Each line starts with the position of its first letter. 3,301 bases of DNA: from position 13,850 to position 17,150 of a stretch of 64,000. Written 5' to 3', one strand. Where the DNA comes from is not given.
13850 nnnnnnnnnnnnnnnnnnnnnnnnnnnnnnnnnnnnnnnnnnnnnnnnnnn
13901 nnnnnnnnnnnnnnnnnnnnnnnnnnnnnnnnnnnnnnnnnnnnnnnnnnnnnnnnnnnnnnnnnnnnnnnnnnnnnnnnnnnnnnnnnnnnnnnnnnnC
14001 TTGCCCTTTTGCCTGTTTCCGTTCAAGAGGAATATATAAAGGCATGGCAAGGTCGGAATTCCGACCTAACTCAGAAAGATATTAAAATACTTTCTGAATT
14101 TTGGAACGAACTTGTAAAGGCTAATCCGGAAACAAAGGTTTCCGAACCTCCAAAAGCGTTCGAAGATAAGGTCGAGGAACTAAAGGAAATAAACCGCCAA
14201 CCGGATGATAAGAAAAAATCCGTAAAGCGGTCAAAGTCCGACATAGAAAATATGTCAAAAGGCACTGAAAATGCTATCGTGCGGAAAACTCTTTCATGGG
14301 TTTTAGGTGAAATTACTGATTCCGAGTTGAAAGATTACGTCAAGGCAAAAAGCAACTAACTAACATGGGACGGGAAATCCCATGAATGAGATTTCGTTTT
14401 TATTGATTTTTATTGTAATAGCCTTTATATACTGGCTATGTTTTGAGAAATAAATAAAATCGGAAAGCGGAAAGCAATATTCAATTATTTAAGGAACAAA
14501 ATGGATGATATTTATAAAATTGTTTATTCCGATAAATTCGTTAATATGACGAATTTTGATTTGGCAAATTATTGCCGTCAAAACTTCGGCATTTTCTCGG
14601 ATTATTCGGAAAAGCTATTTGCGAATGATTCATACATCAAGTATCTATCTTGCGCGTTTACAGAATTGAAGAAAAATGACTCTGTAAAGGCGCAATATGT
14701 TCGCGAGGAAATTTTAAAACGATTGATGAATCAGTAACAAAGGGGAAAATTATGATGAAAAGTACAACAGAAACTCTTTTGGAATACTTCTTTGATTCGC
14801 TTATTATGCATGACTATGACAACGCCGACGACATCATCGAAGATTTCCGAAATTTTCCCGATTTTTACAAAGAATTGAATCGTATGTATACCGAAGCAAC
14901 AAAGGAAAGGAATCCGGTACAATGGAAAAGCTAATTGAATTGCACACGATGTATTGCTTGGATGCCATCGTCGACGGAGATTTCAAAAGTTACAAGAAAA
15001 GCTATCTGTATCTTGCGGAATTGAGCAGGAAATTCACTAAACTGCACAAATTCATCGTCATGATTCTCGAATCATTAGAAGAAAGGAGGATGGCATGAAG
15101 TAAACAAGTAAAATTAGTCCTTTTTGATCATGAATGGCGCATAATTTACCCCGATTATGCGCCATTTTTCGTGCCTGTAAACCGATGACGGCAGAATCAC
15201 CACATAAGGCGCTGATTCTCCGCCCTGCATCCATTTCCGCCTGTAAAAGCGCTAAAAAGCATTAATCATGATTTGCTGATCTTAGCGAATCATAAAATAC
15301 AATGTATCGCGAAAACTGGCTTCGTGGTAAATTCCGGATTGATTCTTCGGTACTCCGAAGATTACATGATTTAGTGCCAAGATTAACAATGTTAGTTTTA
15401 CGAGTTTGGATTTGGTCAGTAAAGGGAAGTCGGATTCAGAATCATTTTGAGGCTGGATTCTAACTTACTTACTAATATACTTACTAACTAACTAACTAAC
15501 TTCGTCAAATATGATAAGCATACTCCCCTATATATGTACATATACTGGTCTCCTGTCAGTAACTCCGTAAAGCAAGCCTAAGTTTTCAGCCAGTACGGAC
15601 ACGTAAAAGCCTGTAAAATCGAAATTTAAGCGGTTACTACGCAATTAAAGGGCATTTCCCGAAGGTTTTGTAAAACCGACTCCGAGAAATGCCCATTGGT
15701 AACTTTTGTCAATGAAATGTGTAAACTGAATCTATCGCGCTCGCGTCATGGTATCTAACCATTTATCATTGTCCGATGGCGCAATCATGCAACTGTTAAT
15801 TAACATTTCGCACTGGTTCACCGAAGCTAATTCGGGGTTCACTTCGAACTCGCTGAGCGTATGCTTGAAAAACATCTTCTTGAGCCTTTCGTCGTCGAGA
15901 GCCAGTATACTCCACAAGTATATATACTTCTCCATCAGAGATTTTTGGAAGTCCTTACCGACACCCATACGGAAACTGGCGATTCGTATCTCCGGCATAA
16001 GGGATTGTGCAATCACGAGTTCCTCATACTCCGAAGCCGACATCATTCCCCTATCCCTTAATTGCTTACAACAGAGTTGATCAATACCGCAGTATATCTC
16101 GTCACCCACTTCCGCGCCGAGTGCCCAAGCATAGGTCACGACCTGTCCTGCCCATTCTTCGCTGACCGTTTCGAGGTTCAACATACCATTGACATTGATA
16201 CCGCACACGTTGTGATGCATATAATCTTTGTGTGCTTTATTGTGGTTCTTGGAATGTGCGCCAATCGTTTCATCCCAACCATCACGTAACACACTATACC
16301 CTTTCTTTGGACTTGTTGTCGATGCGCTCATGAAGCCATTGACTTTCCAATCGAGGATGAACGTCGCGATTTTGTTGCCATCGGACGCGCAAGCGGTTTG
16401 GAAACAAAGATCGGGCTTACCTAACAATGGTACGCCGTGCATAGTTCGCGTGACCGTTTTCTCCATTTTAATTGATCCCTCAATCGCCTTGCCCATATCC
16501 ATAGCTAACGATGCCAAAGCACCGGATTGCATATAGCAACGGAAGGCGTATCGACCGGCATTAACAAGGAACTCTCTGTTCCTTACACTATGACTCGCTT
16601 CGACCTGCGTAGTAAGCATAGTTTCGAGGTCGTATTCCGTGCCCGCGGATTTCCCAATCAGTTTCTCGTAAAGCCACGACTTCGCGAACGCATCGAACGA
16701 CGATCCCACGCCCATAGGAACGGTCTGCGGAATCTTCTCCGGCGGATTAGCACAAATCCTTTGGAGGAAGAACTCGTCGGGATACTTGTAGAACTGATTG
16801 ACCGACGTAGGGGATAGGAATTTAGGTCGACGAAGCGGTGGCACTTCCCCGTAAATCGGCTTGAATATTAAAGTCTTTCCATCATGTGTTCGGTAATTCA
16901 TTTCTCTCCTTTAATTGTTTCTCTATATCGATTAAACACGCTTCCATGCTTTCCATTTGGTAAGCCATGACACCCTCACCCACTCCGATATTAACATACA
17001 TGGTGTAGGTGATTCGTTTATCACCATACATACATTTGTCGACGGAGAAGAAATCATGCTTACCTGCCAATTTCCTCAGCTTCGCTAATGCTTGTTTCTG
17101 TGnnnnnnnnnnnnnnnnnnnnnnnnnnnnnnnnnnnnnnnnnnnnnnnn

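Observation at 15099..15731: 633-bp gene-free convergence zone with a second iteron cluster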

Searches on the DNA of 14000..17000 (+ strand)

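Call 10: search_dna_similar(query=window:14000-17000:+, collection=phages, mode=distant)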
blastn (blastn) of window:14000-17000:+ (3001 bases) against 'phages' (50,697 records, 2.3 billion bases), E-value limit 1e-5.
No match.
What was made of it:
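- Tried and rejected: Phage GenBank collection. blastn found no match (call 10).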

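Call 16: search_rna_families(source=window, start=14900, end=15900, threshold=evalue, max_evalue=10, show_alignments=3)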
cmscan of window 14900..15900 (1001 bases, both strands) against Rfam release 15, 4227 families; matches with E-value up to 10: 4.
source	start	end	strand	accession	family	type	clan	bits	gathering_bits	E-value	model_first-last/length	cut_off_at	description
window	15646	15698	+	RF03322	mir-1641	Gene; miRNA;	-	22.1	104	0.086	1-85/85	no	mir-1641 microRNA precursor family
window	15051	15174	+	RF04312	trpB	Cis-reg;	-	18.9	59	8.9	1-107/107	no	trpB ncRNA motif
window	15647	15697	-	RF03459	mir-1890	Gene; miRNA;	-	16.8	76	3.8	16-63/78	no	mir-1890 microRNA precursor family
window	15675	15776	-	RF00357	snoR44_J54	Gene; snRNA; snoRNA; CD-box;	CL00069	16.1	48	7.3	1-97/97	no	Small nucleolar RNA R44/J54/Z268 family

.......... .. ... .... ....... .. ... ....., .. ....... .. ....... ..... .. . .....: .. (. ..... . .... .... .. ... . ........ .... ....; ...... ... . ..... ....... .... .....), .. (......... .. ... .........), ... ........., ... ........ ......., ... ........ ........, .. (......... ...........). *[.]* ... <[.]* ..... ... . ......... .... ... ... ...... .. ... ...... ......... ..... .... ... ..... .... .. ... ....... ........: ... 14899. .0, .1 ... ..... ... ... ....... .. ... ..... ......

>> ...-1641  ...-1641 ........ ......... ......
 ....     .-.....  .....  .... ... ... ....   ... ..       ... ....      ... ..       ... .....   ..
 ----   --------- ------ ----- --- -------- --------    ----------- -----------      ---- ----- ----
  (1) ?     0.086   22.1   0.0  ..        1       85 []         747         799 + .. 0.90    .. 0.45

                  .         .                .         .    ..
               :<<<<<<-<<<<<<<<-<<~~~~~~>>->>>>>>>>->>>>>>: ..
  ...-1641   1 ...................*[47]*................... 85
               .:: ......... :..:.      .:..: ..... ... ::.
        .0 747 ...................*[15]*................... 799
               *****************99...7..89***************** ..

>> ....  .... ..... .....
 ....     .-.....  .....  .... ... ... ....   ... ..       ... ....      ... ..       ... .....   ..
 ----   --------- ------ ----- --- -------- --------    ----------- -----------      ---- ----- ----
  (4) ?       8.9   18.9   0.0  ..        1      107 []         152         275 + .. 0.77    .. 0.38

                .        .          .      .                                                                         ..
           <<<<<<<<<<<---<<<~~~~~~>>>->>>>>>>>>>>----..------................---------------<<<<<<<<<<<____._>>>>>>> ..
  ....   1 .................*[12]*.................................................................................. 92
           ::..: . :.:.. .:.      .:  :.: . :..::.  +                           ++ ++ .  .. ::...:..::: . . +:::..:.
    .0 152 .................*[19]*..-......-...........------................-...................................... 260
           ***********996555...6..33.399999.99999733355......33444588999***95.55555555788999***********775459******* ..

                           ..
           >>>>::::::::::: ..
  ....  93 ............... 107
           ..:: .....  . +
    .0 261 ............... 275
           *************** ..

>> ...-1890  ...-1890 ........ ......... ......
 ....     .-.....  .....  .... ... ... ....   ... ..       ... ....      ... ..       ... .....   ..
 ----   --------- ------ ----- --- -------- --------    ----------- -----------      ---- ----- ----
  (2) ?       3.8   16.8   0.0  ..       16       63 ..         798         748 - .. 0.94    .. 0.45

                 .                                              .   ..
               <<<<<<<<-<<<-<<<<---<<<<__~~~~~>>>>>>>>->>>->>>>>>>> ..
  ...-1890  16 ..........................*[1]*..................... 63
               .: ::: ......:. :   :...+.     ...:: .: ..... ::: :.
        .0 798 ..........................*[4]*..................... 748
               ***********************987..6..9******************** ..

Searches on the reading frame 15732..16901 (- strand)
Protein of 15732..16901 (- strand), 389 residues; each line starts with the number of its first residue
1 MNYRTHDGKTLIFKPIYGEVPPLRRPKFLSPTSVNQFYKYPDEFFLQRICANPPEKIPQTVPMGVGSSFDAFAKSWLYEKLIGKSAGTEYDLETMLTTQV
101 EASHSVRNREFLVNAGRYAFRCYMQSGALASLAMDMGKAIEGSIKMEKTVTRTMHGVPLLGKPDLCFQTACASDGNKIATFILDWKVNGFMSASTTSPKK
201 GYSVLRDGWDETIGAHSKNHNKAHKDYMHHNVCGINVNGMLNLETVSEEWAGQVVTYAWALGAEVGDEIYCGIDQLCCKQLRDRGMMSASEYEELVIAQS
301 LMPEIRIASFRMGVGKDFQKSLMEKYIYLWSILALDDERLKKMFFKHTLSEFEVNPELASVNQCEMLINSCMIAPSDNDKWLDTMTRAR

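Call 14: search_protein_families(library=pfam, proteins=[window:15732-16901:-], max_evalue=0.01)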
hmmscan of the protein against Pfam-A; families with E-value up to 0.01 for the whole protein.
window:15732-16901:- (389 aa): 0 families

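Call 15: search_protein_families(library=phrogs, proteins=[window:15732-16901:-], max_evalue=0.001)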
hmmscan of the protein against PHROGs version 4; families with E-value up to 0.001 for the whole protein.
window:15732-16901:- (389 aa): 0 families

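Call 17: find_related_loci(query=window:15732-16901:-, collection=viral_contigs, flank=6000)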
Query window:15732-16901:- (389 aa) in viral_contigs; peptide patterns used: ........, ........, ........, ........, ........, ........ (x = any residue, [..] = any of these).
3 stretches matched a pattern; 1 encode a relative of the query (tblastn E <= 1e-3); 1 distinct loci.
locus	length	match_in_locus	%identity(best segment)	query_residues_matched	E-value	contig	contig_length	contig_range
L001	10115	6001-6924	36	19-362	1e-56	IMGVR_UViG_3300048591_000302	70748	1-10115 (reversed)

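Call 20: find_encoding_contigs(protein=window:15732-16901:-, flank=5000, max_places=10)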
Protein window:15732-16901:- (389 aa): 6 contigs read that carry it; 3 places shown.
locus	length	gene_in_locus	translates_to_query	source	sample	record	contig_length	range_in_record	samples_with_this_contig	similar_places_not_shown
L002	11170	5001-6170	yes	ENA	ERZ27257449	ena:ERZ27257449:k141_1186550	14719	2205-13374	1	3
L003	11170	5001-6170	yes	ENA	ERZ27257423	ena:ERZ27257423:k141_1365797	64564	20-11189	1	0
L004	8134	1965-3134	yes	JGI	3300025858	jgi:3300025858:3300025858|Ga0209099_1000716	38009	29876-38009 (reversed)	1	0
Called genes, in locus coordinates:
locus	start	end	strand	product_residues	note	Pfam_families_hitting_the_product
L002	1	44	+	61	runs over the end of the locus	-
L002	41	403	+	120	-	-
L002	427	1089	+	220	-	-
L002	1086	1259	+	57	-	-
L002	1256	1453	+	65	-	-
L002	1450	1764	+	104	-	PF12957:DUF3846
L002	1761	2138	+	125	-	-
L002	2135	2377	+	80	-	-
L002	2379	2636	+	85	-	PF02810:SEC-C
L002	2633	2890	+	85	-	-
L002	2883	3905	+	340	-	PF14743:DNA_ligase_OB_2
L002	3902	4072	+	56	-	-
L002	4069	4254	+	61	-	-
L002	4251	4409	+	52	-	-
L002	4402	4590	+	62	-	-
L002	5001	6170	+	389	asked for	-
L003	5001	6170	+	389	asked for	-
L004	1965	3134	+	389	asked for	-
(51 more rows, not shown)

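Call 23: find_homologous_proteins(query=window:15732-16901:-)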
Query window:15732-16901:- (389 aa): 314 proteins with E <= 0.001 among 3038 candidates; the best 120 are listed.
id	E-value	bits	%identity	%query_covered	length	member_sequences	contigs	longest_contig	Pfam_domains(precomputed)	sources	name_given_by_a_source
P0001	3.5e-178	610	100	68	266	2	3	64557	-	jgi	-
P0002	6.7e-149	514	63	97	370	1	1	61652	-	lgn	-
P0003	6.5e-125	435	54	96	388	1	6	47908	-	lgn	-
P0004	8.3e-99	349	51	89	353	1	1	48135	-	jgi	jgi:hypothetical protein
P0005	3.0e-93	331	49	84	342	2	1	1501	PF12705.14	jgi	-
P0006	7.7e-93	330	49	86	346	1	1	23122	PF12705.14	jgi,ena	-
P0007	1.8e-90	322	49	88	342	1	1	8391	PF12705.14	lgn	-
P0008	1.8e-70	256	46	79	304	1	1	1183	PF12705.14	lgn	-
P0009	1.1e-69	253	45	82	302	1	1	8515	-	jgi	-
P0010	4.0e-68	248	44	80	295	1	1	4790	-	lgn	-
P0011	8.0e-68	247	46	79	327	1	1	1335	PF12705.14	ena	-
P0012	2.5e-66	242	42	80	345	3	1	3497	PF12705.14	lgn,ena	-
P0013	2.2e-63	233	40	81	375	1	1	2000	-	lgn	-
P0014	2.5e-62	229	39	80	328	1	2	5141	PF12705.14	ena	-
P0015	3.3e-61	225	39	81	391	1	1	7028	-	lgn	-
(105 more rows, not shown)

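Call 25: find_encoding_contigs(protein=P0002, flank=6000, max_places=3)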
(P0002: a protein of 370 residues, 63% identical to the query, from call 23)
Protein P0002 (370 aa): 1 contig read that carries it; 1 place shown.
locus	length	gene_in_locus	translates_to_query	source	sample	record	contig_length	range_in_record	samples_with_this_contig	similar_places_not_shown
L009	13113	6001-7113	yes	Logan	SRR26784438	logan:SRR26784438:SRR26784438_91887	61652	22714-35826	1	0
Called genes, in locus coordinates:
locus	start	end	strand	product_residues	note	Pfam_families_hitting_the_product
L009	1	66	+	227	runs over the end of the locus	-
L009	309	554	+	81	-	PF02195:ParB_N (weak)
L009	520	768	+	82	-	PF02810:SEC-C (weak)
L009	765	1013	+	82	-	-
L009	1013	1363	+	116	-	PF12957:DUF3846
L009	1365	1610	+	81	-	-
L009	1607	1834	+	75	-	-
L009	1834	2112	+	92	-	-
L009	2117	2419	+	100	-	-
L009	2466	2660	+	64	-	-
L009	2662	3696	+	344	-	PF14743:DNA_ligase_OB_2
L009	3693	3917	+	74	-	-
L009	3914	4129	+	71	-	-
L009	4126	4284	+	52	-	-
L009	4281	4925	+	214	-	-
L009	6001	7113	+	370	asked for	-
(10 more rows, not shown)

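Call 26: find_encoding_contigs(protein=P0003, flank=6000, max_places=3)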
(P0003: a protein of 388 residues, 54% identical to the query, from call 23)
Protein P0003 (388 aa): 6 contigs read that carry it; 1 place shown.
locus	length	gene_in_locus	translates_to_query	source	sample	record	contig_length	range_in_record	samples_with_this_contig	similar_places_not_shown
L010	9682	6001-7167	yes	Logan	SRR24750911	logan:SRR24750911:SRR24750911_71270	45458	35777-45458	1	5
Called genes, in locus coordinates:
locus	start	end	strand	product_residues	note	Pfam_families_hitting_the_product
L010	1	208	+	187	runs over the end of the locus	-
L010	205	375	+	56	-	-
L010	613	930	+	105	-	PF12957:DUF3846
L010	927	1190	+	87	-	-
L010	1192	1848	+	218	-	PF02810:SEC-C (weak)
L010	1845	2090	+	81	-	-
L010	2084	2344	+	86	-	-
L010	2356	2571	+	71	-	-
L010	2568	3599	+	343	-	PF14743:DNA_ligase_OB_2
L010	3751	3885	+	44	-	-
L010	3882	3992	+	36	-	-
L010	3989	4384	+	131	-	-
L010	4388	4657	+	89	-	-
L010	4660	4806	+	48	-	-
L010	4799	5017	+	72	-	-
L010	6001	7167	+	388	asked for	-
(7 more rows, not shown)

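Call 27: find_encoding_contigs(protein=P0004, flank=6000, max_places=3)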
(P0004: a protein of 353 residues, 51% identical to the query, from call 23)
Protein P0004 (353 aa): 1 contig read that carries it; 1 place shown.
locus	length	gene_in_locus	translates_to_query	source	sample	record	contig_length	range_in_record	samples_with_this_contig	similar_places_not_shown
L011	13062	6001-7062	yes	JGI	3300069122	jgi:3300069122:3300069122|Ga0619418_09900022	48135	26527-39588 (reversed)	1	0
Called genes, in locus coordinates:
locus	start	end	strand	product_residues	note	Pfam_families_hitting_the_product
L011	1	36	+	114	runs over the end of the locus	-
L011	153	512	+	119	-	-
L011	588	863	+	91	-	-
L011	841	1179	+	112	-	-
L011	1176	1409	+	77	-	-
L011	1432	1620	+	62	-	-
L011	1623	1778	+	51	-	-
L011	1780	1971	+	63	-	-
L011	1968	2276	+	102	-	-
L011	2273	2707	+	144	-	-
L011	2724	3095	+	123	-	PF12957:DUF3846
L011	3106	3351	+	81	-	-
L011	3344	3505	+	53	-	-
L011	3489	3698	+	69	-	-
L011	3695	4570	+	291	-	-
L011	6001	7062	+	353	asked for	-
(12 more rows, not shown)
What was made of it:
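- Syntenic relatives keep a 740-826 bp gene-free gap after the nuclease gene (calls 25-27).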

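Call 48: find_encoding_contigs(protein=P0006, flank=10000, max_places=2)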
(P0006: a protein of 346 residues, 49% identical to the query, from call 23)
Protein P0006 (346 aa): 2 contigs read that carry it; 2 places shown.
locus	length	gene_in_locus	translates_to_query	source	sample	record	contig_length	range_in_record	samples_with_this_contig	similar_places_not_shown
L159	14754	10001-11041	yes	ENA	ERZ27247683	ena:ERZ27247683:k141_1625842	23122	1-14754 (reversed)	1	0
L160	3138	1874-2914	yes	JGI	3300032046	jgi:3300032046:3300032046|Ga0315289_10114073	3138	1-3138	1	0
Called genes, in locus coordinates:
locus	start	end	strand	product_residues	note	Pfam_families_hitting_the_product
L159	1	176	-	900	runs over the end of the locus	PF19263:DUF5906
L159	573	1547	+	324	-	PF02195:ParB_N, PF17762:HTH_ParB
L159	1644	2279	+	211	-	-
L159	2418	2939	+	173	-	-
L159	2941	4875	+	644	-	PF00176:SNF2-rel_dom (faint)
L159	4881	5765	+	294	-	PF02195:ParB_N, PF17762:HTH_ParB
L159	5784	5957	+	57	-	PF13240:Zn_Ribbon_1 (weak), PF12773:DZR (weak)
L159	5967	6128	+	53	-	PF13597:NRDD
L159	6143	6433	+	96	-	-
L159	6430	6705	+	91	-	-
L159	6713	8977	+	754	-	PF00476:DNA_pol_A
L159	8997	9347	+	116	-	-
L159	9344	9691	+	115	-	-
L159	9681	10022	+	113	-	-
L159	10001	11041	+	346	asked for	PF12705:PDDEXK_1 (faint)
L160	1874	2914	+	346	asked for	PF12705:PDDEXK_1 (faint)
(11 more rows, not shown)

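Call 73: find_related_loci(query=A5, collection=viral_contigs, flank=3500)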
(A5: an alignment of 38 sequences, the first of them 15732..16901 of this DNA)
Query A5 (389 aa) in viral_contigs; peptide patterns used: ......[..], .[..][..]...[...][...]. (x = any residue, [..] = any of these).
169 stretches matched a pattern; 135 encode a relative of the query (tblastn E <= 1e-3); the best 80 are kept; 80 distinct loci.
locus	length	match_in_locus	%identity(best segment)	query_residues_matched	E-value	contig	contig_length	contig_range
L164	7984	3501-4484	37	23-389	2e-67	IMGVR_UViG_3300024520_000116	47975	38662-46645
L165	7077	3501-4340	39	23-333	6e-65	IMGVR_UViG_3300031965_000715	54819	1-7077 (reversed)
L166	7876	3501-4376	39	23-336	2e-60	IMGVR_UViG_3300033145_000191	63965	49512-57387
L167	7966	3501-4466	35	24-387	1e-59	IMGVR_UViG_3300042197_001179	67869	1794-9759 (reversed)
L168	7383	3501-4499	35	23-389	5e-58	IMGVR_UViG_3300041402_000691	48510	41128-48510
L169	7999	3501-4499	32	20-389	5e-58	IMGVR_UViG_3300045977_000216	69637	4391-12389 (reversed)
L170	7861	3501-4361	39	23-333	1e-56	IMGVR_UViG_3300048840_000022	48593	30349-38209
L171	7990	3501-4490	32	23-388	1e-56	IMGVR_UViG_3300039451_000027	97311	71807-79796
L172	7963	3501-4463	35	23-387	3e-56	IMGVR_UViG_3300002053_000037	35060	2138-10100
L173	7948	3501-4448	34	23-379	2e-55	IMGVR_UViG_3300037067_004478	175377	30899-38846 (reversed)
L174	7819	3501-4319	38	23-323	1e-54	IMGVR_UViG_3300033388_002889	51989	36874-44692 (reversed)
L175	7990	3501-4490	34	23-385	1e-54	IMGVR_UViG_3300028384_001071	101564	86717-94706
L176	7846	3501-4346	36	23-333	7e-55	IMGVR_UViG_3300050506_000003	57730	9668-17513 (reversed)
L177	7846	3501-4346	36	23-333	7e-55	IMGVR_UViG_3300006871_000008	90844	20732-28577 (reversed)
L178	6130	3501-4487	33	23-388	2e-54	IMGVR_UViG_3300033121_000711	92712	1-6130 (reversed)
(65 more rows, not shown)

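Call 84: find_encoding_contigs(protein=P0007, flank=4000, max_places=1)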
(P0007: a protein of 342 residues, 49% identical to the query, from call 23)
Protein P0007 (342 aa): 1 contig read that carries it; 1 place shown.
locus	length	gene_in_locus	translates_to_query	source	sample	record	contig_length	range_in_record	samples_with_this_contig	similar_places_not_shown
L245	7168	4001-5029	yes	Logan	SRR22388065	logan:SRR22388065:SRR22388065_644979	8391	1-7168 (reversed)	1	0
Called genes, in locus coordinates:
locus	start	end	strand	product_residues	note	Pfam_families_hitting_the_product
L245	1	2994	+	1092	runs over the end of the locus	PF00476:DNA_pol_A (weak), PF14890:Intein_splicing, PF14528:LAGLIDADG_3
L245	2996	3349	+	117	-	-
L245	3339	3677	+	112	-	-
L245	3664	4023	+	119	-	-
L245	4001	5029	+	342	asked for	PF12705:PDDEXK_1 (faint)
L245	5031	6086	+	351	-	PF14743:DNA_ligase_OB_2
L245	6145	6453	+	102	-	-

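Call 85: find_encoding_contigs(protein=P0009, flank=4000, max_places=1)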
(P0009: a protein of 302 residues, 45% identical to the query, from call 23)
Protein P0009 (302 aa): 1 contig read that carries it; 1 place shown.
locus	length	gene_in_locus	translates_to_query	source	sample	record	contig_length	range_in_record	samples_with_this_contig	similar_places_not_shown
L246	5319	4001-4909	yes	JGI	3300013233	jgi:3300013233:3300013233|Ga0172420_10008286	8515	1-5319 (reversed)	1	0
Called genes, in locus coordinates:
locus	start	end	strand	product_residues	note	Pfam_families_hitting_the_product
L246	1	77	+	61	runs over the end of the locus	-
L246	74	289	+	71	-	-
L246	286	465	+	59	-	-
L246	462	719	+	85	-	-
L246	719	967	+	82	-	-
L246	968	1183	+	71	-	-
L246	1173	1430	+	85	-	-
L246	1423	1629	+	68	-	-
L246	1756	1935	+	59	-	-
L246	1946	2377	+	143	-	-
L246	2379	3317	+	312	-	PF14743:DNA_ligase_OB_2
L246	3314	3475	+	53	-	-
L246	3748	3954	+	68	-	-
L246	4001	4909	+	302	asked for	-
